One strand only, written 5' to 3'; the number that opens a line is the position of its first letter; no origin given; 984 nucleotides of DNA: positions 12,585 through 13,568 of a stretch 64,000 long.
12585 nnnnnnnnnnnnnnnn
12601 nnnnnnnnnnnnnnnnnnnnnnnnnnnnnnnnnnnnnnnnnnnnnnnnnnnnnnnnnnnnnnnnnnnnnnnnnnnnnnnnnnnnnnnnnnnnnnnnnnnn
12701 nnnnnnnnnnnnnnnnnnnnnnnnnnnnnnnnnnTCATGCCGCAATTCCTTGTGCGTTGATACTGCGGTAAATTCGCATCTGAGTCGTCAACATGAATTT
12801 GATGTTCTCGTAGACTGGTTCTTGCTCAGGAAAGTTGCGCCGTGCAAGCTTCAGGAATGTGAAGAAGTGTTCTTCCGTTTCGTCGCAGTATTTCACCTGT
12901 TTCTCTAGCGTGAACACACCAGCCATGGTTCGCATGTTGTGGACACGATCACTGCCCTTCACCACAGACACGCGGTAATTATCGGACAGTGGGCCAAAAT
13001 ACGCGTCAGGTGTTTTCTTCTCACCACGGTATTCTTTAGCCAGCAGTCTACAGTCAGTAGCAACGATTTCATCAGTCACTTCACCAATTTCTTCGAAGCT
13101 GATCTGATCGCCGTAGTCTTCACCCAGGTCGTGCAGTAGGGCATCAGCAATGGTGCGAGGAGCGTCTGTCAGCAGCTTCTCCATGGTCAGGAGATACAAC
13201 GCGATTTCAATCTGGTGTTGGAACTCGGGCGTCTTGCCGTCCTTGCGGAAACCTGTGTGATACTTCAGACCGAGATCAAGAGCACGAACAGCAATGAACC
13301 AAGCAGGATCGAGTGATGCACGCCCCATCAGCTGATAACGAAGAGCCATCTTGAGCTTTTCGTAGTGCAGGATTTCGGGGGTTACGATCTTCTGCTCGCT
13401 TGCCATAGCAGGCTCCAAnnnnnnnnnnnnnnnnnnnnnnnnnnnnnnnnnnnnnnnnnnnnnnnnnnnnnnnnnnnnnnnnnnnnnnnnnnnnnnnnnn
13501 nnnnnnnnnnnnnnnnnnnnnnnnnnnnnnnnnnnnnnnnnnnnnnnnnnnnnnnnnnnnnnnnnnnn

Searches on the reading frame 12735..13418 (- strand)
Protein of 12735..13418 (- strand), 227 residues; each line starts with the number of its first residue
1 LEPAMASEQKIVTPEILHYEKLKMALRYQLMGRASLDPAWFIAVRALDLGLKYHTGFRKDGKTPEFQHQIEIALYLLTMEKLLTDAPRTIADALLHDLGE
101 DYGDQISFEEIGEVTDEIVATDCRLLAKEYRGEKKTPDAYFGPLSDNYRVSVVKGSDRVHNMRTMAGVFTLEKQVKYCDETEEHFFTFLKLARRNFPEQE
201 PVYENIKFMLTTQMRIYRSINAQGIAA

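Call 56: search_dna_similar(query=window:12735-13418:-, collection=phages, mode=protein, max_rows=20, max_evalue=0.001)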
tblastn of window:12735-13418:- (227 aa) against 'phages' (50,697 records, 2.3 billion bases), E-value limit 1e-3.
Records with a match: 78; places in all: 78; records where one place covers at least 80% of the query: 44.
Best place of each record, by identity: <60% 78.
By first word of the organism name: Bacillus 32; Klebsiella 10; Erwinia 8; Bacteriophage 6; Salmonella 4; Yersinia 4; Pectobacterium 2; Xanthomonas 2; Cronobacter 2; Serratia 2; and 5 more.
By host as written in the record: - 13; Bacillus anthracis Sterne 8; Bacillus anthracis 6; Klebsiella pneumoniae 5; Bacillus cereus 4; Erwinia amylovora 3; Erwinia amylovora SNUABM_01 3; Salmonella enterica subsp. enterica serovar Typhi 2; and 24 more.
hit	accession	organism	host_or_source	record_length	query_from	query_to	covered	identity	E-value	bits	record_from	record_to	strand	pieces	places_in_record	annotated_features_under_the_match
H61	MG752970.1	Ralstonia phage RsoM2USA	Ralstonia solanacearum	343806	19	218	88%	42.5%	2e-41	155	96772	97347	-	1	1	hypothetical protein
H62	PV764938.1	Sinorhizobium phage Phosso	Sinohrizobium meliloti NRRL L-50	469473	19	221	89%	39.9%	2e-32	129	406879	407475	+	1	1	hypothetical protein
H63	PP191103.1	Salmonella phage PHA46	Salmonella enterica subsp. enterica ...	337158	19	222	90%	35.8%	2e-26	112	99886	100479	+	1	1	hypothetical protein (x2)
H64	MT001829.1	Salmonella phage SE_PL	Salmonella enterica subsp. enterica ...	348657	19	222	90%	35.8%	2e-26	112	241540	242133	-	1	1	hypothetical protein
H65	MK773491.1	Salmonella phage 7t3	Salmonella enterica subsp. enterica ...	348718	19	222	90%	35.8%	2e-26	112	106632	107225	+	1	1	hypothetical protein (x2)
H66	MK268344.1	Salmonella phage Munch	Salmonella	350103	19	222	90%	35.8%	2e-26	112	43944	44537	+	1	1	hypothetical protein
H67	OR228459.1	Klebsiella phage fENko-Kae01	Klebsiella aerogenes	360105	19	222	90%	35.8%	2e-26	112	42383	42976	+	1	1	hypothetical protein (x2)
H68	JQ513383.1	Klebsiella phage vB_KleM_RaK2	Klebsiella sp.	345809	19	220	89%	35.1%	1e-24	107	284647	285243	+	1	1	hypothetical protein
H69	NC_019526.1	Klebsiella phage vB_KleM_RaK2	Klebsiella sp.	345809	19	220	89%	35.1%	1e-24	107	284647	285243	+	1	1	hypothetical protein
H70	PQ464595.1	Erwinia phage Kaldavass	Erwinia aphidicola W09_2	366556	10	218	92%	33.8%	6e-23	102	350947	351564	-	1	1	hypothetical protein (x2)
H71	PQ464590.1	Erwinia phage Hallingskeid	Erwinia aphidicola B01_10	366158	32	223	85%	36.5%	7e-24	104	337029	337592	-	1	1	hypothetical protein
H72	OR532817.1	Klebsiella phage RCIP0023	Klebsiella pneumoniae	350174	19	220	89%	34.6%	1e-24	106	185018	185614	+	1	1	hypothetical protein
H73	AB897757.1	Klebsiella phage K64-1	Klebsiella pneumoniae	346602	19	220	89%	34.6%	2e-24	106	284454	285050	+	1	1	none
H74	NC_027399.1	Klebsiella phage K64-1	Klebsiella pneumoniae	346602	19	220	89%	34.6%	2e-24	106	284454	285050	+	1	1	phosphohydrolase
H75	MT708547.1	Klebsiella phage Muenster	Klebsiella pneumoniae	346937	19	220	89%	34.6%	3e-24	105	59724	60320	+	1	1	putative phosphohydrolase | ribosome_binding_site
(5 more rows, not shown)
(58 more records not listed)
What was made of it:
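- The top hit is Ralstonia phage RsoM2USA at 42% (call 56).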

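Call 68: search_protein_families(library=phrogs, proteins=[window:12735-13418:-], max_evalue=0.0001)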
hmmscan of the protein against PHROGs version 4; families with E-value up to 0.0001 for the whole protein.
window:12735-13418:- (227 aa): 2 families
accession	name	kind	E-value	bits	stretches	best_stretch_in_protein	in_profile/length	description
phrog_15275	-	unknown function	1.5e-36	127.2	1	19-219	6-204/223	-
phrog_990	-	other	2.9e-05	24.5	1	46-182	158-289/374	metal-dependent phosphohydrolase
